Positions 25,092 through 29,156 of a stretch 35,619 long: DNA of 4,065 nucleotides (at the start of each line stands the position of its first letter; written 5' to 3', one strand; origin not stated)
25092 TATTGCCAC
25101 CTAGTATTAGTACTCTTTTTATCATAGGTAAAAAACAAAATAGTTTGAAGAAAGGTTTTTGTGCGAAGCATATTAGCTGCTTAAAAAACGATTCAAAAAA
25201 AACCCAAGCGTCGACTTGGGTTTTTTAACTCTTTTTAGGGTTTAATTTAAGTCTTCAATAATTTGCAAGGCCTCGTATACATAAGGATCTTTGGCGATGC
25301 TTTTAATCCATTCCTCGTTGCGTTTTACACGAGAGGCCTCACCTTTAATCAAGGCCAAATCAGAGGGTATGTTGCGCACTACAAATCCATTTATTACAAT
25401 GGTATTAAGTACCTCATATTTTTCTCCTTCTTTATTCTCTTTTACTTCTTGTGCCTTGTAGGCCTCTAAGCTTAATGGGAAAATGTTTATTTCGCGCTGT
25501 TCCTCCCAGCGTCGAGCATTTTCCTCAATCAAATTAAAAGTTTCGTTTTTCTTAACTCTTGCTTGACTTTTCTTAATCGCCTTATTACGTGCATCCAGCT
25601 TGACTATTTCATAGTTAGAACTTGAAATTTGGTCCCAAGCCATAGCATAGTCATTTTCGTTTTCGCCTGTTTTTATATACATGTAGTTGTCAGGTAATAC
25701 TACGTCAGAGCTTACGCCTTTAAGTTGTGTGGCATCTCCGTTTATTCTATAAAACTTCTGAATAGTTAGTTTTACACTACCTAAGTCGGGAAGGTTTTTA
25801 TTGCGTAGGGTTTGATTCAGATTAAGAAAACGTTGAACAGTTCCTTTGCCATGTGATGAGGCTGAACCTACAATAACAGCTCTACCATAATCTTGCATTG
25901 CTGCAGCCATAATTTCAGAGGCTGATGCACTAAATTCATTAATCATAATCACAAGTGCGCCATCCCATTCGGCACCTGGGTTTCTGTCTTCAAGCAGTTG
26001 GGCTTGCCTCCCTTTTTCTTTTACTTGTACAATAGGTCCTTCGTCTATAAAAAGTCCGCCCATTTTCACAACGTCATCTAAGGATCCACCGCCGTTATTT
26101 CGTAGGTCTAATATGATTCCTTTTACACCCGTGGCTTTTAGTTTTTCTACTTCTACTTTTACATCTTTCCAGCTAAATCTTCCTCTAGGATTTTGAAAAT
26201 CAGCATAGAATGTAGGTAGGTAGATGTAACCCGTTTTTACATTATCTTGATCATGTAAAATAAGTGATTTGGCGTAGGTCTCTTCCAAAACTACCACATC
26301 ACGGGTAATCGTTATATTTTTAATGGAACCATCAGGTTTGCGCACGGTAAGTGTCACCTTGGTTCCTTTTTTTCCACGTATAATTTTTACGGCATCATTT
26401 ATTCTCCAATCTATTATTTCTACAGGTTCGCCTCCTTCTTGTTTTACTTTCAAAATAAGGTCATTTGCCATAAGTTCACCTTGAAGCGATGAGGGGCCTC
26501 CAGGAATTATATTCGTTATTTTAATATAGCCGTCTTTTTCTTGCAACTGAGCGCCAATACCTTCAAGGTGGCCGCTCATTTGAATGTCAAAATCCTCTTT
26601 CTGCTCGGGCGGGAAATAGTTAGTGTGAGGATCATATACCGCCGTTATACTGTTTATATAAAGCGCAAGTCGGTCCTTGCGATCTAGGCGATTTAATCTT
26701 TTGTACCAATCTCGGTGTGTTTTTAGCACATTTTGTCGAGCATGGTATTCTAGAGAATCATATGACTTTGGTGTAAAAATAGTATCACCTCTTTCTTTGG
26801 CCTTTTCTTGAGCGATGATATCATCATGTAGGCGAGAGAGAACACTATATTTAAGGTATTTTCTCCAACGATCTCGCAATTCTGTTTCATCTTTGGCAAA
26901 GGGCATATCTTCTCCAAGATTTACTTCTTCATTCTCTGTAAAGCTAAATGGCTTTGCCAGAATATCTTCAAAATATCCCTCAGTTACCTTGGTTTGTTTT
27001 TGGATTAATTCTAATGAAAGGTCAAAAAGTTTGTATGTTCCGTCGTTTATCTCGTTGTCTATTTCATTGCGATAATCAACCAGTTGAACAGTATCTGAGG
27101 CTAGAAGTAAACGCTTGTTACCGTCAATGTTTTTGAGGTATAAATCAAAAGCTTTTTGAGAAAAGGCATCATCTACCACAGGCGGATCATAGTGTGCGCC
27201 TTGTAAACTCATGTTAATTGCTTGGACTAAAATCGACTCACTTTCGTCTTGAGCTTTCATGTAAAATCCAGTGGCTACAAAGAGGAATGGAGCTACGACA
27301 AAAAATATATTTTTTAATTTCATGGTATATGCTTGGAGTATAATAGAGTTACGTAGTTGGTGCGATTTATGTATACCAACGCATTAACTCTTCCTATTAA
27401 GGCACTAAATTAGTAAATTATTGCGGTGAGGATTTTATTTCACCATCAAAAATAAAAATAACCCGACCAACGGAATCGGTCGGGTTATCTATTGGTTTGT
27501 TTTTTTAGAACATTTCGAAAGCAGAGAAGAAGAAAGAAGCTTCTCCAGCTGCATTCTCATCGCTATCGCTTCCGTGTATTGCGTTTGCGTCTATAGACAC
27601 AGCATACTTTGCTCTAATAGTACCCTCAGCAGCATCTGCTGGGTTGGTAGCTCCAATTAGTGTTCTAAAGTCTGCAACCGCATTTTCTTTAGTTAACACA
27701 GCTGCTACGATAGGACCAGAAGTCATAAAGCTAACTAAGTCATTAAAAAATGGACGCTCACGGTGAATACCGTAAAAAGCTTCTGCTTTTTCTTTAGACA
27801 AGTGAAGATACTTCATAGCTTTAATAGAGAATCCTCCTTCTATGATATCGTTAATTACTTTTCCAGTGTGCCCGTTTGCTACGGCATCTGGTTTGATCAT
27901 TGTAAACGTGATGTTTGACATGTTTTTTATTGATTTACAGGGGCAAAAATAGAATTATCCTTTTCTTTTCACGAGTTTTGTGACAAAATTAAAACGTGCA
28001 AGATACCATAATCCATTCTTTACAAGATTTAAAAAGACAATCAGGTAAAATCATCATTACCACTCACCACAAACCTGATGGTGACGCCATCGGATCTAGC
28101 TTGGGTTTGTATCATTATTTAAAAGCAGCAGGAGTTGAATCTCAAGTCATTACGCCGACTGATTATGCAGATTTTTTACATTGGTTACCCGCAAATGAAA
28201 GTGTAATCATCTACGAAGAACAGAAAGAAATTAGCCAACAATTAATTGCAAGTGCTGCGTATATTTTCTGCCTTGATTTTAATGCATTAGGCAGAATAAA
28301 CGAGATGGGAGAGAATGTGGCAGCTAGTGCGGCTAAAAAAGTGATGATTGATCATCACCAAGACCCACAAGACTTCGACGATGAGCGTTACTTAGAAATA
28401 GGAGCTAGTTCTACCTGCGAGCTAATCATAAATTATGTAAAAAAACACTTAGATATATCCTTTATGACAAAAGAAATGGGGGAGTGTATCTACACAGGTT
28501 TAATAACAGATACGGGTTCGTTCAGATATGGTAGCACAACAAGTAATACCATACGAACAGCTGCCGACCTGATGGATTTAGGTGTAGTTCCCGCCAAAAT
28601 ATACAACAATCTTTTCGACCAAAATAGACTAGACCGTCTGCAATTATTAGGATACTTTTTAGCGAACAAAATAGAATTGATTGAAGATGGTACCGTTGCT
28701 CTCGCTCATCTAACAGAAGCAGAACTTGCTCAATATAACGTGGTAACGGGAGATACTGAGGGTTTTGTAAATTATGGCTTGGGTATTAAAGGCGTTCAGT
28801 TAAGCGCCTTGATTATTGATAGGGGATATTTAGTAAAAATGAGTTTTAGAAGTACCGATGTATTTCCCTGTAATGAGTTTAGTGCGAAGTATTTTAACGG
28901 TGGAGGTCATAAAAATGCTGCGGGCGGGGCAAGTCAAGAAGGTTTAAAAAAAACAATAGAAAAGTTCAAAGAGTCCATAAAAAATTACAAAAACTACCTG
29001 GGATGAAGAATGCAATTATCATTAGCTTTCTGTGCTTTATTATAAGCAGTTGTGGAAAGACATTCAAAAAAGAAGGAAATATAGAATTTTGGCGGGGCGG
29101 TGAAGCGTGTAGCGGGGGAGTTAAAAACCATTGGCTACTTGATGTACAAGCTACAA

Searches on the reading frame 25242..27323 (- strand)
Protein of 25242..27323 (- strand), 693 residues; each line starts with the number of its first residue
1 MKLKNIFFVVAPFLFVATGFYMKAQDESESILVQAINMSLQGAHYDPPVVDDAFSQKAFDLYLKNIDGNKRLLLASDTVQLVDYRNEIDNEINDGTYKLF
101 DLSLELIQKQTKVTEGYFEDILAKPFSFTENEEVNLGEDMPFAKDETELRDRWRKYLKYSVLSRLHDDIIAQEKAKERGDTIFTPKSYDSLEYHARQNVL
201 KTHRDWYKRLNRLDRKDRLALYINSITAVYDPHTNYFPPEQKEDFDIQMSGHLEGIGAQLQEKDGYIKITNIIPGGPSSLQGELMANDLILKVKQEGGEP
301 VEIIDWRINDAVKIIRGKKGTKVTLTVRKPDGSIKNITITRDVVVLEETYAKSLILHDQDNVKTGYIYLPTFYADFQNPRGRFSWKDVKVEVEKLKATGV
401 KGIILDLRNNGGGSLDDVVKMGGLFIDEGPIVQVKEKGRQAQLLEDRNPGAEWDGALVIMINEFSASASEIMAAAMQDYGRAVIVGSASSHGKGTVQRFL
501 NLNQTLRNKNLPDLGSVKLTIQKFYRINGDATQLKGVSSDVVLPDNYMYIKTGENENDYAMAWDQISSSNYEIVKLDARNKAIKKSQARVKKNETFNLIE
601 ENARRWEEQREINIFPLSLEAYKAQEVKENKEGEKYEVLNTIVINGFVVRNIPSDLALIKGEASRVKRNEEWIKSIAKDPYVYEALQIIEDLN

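Call 73: search_protein_families(library=pfam, proteins=[window:25242-27323:-], max_evalue=0.00001)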
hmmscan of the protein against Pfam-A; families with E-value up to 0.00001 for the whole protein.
window:25242-27323:- (693 aa): 3 families
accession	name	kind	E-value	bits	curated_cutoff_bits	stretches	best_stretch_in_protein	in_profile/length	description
PF17804.6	TSP_NTD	-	3.3e-45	155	26.4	1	39-240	4-188/188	Tail specific protease N-terminal domain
PF03572.23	Peptidase_S41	-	1.6e-41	142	24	1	363-542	1-164/165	Peptidase family S41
PF11818.13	DUF3340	-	1.8e-23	83.8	28.6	1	547-692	1-153/155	C-terminal domain of tail specific protease (DUF3340)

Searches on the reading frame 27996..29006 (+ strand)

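Call 73: search_protein_families(library=pfam, proteins=[window:27996-29006:+], max_evalue=0.00001)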
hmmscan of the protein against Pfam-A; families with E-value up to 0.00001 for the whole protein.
window:27996-29006:+ (336 aa): 2 families
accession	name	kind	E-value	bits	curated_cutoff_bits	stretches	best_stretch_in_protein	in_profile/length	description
PF01368.27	DHH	-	7.6e-21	75.1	28.1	1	18-168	1-124/125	DHH family, N-terminal domain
PF02272.25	DHHA1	-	4.4e-07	30.7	25.9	1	246-329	10-97/102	DHHA1 domain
